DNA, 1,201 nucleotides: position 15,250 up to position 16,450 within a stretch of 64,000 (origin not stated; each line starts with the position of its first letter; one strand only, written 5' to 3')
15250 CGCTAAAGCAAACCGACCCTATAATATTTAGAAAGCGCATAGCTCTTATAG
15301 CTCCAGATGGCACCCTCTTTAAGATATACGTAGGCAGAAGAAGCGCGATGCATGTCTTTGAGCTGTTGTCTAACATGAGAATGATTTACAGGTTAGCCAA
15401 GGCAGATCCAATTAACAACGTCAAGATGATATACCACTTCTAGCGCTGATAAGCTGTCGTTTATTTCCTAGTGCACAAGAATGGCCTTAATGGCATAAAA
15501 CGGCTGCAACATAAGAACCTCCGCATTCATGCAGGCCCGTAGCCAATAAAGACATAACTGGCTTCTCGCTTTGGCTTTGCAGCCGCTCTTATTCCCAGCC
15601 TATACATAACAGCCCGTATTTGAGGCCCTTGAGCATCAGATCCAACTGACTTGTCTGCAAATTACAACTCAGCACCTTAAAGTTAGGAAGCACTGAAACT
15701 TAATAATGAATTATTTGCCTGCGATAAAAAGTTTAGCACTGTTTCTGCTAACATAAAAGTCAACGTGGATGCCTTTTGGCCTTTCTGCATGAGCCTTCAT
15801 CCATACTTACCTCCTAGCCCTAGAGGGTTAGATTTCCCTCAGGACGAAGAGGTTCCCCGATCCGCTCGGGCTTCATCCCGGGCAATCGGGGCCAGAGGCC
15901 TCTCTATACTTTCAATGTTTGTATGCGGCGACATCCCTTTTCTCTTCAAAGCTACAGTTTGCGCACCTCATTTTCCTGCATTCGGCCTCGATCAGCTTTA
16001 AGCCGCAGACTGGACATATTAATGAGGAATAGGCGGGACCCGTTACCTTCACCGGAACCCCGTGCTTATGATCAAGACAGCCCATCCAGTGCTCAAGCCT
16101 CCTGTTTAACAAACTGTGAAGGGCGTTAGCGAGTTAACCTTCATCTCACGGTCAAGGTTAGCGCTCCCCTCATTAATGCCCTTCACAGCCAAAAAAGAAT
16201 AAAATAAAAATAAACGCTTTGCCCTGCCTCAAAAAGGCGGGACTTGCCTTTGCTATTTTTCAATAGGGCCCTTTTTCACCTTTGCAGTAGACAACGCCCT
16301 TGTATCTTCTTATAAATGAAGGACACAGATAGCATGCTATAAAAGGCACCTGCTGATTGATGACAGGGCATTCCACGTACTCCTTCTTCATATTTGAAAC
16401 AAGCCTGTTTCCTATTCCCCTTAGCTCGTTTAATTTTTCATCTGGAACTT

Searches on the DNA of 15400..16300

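Call 84: search_rna_families(source=window, start=15400, end=16300, threshold=evalue, max_evalue=10)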
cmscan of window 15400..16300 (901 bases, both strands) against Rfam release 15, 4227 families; matches with E-value up to 10: 2.
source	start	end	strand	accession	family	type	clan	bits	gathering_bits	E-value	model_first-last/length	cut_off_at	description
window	15676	15790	+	RF02377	SurA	Gene; sRNA;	-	17.4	100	0.033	1-279/279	no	SurA sRNA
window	15400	15604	-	RF02739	Rev41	Gene; sRNA;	-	8.6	535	7.4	1-213/480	3'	Soft rot Enterobacteriaceae Rev 41 sRNA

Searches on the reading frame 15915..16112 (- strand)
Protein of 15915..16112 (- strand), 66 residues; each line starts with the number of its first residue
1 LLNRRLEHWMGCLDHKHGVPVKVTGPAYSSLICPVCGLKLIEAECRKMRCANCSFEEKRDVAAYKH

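Call 65: search_protein_families(library=pfam, max_evalue=10, proteins=[window:15915-16112:-])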
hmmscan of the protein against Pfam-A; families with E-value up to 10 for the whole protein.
seq(66 aa): 2 families
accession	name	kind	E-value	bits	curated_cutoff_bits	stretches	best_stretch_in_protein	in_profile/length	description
PF07282.18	Cas12f1-like_TNB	-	1.3e-10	41.7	26.3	1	16-63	14-56/60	Cas12f1-like, TNB domain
PF22747.2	Zn_ribbon_DUF2089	-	0.2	12.2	27.6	1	33-54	1-19/32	DUF2089 zinc ribbon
